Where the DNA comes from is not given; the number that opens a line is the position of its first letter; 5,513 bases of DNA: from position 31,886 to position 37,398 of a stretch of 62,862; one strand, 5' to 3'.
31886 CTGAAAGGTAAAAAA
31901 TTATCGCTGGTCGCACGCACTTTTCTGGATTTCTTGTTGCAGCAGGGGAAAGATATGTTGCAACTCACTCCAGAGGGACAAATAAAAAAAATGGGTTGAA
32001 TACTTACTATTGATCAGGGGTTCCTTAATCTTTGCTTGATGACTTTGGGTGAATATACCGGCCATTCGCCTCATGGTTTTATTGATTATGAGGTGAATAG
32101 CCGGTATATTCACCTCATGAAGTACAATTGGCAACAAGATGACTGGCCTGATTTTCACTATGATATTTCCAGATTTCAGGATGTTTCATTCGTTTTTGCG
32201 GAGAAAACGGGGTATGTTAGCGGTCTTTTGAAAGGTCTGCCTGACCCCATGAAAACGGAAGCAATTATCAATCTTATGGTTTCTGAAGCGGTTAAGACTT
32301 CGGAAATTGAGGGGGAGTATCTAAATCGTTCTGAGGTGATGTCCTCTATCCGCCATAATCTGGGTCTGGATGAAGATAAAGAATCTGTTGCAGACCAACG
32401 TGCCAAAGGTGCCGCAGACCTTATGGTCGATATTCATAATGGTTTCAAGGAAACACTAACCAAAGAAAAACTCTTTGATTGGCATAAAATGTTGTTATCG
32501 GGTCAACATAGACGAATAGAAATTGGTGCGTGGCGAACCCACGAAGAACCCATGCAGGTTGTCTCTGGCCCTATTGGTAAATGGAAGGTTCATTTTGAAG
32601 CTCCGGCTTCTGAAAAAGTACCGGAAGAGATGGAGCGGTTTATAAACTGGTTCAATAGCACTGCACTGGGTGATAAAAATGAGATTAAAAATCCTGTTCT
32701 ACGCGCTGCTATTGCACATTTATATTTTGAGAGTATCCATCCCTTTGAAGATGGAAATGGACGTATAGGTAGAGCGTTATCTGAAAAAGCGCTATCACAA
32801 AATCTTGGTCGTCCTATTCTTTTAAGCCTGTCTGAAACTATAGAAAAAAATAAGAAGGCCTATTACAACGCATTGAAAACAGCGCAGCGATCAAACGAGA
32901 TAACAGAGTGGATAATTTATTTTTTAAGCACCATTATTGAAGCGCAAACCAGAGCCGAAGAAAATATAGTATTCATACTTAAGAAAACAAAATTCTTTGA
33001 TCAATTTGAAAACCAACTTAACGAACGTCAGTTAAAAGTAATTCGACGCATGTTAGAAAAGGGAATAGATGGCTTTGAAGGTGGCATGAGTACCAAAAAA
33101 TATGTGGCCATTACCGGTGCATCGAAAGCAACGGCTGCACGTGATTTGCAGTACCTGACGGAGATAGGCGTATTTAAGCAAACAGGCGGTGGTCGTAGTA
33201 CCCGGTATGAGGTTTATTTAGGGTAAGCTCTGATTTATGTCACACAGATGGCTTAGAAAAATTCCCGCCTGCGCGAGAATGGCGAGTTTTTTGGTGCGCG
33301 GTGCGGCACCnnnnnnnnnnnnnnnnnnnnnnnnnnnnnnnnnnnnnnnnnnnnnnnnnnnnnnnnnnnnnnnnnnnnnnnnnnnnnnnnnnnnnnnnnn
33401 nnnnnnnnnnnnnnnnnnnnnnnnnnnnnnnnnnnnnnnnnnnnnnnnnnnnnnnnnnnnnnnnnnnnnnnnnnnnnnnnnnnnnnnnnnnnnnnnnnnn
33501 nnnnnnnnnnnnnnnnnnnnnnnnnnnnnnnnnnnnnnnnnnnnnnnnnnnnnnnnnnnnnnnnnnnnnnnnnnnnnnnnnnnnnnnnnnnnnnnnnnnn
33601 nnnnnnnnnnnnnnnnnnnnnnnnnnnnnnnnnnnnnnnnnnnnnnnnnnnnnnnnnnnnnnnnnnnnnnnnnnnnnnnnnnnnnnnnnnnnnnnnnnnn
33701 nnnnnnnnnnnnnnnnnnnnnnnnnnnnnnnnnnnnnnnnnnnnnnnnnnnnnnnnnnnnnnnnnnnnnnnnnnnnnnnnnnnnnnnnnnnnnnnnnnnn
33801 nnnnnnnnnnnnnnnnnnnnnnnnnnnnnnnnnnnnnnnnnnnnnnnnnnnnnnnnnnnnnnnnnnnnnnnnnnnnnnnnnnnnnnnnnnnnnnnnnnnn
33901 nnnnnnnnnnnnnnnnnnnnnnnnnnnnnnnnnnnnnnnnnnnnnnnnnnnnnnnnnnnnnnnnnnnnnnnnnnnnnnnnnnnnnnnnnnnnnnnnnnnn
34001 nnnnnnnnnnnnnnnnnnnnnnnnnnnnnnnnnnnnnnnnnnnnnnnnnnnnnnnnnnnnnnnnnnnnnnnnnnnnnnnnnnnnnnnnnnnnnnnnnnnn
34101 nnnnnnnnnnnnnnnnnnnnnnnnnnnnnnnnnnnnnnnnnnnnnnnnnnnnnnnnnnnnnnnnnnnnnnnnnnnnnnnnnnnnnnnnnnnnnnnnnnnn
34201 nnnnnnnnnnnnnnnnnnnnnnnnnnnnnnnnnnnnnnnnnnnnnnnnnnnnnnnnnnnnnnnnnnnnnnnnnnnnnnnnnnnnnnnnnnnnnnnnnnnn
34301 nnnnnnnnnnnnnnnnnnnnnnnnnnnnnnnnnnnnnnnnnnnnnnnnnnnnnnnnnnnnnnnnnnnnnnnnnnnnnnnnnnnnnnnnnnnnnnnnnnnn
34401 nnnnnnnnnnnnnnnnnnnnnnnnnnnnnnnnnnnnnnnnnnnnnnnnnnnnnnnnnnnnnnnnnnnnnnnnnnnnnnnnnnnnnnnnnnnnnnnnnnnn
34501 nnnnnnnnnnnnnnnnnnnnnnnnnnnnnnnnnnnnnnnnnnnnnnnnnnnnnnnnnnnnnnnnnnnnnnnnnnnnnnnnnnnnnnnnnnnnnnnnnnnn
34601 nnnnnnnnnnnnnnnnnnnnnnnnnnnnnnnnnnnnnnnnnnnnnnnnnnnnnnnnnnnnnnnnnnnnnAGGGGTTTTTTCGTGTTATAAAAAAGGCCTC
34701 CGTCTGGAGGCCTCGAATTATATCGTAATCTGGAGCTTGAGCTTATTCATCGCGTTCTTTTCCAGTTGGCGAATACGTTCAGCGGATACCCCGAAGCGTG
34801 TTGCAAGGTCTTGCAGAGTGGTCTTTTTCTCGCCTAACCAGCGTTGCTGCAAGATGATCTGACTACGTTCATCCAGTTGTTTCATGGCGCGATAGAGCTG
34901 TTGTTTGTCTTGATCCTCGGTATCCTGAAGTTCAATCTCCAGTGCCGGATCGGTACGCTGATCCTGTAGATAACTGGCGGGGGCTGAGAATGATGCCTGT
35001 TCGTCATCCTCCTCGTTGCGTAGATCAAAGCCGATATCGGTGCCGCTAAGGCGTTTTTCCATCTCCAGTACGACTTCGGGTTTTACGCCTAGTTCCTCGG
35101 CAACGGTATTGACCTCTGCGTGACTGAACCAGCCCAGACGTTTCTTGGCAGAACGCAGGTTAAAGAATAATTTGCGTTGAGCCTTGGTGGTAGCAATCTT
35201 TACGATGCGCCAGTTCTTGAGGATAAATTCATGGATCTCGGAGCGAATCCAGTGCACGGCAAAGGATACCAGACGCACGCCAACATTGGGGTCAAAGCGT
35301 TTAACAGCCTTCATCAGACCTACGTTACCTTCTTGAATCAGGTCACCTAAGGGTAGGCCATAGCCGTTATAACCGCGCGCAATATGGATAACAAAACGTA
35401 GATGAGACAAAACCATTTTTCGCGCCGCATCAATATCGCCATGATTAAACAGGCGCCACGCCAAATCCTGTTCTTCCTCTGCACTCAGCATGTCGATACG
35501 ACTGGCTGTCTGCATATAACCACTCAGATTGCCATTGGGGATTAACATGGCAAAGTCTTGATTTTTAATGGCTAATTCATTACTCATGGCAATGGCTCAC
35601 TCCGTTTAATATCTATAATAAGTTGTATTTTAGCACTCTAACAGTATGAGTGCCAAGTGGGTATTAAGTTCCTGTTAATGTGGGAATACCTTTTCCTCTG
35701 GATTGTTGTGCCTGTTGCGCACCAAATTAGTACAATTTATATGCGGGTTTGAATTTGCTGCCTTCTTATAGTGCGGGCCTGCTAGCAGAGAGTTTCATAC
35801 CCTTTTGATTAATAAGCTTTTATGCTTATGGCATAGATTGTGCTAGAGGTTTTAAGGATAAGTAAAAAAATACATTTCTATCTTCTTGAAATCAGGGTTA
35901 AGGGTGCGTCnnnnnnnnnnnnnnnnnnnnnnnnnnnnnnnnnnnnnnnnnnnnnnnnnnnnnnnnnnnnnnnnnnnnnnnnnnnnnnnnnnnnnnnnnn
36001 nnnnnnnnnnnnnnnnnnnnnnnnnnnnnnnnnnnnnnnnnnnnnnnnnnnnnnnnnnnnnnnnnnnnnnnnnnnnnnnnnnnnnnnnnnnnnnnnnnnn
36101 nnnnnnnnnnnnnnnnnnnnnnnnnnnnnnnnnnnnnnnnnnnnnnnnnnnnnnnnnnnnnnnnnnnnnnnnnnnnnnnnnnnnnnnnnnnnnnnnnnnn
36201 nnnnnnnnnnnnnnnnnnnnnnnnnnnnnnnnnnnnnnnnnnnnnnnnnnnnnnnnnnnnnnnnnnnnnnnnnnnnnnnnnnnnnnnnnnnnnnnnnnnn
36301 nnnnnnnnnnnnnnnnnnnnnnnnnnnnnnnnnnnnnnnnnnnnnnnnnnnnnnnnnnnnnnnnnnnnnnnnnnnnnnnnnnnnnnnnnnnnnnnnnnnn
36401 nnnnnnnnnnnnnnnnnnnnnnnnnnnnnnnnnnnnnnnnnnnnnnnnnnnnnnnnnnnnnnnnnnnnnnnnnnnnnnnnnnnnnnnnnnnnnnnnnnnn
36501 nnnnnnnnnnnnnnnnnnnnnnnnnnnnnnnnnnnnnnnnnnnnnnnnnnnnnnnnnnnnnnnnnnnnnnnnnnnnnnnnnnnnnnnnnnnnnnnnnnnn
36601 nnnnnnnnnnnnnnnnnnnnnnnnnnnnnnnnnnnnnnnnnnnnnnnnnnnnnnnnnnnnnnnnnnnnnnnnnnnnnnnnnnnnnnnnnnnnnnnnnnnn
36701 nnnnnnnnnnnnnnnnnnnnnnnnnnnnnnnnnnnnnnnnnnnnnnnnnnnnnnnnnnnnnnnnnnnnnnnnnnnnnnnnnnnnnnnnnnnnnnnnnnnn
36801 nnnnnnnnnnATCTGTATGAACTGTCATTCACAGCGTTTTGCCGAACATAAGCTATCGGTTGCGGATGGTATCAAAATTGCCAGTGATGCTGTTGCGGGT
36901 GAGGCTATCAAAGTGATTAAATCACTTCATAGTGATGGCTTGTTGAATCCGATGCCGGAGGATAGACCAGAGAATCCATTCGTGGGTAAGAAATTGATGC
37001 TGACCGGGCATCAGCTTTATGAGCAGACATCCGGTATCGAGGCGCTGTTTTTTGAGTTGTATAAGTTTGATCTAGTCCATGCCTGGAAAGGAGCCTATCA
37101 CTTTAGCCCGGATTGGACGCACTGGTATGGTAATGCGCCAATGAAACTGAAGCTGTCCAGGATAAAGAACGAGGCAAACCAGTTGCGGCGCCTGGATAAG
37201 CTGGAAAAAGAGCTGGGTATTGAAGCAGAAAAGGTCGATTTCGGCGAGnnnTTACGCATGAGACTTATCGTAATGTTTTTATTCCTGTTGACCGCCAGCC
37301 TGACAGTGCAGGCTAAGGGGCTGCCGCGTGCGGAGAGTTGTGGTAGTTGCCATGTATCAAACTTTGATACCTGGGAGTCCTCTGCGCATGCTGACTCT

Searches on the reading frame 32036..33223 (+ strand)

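Call 39: search_protein_families(library=pfam, proteins=[window:32036-33223:+], max_evalue=0.001)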
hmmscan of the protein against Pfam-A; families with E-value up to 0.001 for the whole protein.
window:32036-33223:+ (396 aa): 3 families
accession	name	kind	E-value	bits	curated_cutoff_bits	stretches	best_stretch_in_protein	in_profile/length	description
PF13776.11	DUF4172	-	4.8e-25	88.1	25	1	30-111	1-82/82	Domain of unknown function (DUF4172)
PF02661.23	Fic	-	2.3e-18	67.3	24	1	141-250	2-90/93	Fic/DOC family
PF22168.2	DIP2311-like_C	-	1.4e-05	25.7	27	1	349-392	18-61/63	Transcriptional regulator DIP2311-like, C-terminal domain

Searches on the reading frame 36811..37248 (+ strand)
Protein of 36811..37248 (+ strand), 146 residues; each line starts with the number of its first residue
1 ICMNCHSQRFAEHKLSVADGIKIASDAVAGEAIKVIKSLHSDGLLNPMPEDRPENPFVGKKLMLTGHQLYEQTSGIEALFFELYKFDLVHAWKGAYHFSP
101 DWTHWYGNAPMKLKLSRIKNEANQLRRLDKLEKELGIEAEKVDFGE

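Call 26: search_solved_structures(query=window:36811-37248:+, max_evalue=1, show_alignments=5)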
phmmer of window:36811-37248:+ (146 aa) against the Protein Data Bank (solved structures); distinct sequences matched with E-value up to 1: 7.
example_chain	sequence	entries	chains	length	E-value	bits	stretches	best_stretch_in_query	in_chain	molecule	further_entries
6h5l_A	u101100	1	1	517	3.5e-15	59.7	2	54-135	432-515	Similar to hydroxylamine oxidoreductase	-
4n4j_A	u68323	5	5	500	1.2e-13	54.7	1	1-144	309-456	hydroxylamine oxidoreductase | Similar to hydroxylamine oxidoreductase hao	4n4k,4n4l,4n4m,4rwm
6t5e_A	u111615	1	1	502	2.1e-12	50.7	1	2-142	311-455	Hydroxylamine oxidoreductase-like protein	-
6hif_G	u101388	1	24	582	2.3e-09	40.8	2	1-52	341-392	Hydrazine dehydrogenase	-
4fas_A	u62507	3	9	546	1.4e-07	35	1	2-134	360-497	Hydroxylamine oxidoreductase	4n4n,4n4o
6m0p_A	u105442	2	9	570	1.7e-07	34.8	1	2-134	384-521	Aerobic hydroxylamine oxidoreductase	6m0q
1fgj_A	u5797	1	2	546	2e-07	34.6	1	2-134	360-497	HYDROXYLAMINE OXIDOREDUCTASE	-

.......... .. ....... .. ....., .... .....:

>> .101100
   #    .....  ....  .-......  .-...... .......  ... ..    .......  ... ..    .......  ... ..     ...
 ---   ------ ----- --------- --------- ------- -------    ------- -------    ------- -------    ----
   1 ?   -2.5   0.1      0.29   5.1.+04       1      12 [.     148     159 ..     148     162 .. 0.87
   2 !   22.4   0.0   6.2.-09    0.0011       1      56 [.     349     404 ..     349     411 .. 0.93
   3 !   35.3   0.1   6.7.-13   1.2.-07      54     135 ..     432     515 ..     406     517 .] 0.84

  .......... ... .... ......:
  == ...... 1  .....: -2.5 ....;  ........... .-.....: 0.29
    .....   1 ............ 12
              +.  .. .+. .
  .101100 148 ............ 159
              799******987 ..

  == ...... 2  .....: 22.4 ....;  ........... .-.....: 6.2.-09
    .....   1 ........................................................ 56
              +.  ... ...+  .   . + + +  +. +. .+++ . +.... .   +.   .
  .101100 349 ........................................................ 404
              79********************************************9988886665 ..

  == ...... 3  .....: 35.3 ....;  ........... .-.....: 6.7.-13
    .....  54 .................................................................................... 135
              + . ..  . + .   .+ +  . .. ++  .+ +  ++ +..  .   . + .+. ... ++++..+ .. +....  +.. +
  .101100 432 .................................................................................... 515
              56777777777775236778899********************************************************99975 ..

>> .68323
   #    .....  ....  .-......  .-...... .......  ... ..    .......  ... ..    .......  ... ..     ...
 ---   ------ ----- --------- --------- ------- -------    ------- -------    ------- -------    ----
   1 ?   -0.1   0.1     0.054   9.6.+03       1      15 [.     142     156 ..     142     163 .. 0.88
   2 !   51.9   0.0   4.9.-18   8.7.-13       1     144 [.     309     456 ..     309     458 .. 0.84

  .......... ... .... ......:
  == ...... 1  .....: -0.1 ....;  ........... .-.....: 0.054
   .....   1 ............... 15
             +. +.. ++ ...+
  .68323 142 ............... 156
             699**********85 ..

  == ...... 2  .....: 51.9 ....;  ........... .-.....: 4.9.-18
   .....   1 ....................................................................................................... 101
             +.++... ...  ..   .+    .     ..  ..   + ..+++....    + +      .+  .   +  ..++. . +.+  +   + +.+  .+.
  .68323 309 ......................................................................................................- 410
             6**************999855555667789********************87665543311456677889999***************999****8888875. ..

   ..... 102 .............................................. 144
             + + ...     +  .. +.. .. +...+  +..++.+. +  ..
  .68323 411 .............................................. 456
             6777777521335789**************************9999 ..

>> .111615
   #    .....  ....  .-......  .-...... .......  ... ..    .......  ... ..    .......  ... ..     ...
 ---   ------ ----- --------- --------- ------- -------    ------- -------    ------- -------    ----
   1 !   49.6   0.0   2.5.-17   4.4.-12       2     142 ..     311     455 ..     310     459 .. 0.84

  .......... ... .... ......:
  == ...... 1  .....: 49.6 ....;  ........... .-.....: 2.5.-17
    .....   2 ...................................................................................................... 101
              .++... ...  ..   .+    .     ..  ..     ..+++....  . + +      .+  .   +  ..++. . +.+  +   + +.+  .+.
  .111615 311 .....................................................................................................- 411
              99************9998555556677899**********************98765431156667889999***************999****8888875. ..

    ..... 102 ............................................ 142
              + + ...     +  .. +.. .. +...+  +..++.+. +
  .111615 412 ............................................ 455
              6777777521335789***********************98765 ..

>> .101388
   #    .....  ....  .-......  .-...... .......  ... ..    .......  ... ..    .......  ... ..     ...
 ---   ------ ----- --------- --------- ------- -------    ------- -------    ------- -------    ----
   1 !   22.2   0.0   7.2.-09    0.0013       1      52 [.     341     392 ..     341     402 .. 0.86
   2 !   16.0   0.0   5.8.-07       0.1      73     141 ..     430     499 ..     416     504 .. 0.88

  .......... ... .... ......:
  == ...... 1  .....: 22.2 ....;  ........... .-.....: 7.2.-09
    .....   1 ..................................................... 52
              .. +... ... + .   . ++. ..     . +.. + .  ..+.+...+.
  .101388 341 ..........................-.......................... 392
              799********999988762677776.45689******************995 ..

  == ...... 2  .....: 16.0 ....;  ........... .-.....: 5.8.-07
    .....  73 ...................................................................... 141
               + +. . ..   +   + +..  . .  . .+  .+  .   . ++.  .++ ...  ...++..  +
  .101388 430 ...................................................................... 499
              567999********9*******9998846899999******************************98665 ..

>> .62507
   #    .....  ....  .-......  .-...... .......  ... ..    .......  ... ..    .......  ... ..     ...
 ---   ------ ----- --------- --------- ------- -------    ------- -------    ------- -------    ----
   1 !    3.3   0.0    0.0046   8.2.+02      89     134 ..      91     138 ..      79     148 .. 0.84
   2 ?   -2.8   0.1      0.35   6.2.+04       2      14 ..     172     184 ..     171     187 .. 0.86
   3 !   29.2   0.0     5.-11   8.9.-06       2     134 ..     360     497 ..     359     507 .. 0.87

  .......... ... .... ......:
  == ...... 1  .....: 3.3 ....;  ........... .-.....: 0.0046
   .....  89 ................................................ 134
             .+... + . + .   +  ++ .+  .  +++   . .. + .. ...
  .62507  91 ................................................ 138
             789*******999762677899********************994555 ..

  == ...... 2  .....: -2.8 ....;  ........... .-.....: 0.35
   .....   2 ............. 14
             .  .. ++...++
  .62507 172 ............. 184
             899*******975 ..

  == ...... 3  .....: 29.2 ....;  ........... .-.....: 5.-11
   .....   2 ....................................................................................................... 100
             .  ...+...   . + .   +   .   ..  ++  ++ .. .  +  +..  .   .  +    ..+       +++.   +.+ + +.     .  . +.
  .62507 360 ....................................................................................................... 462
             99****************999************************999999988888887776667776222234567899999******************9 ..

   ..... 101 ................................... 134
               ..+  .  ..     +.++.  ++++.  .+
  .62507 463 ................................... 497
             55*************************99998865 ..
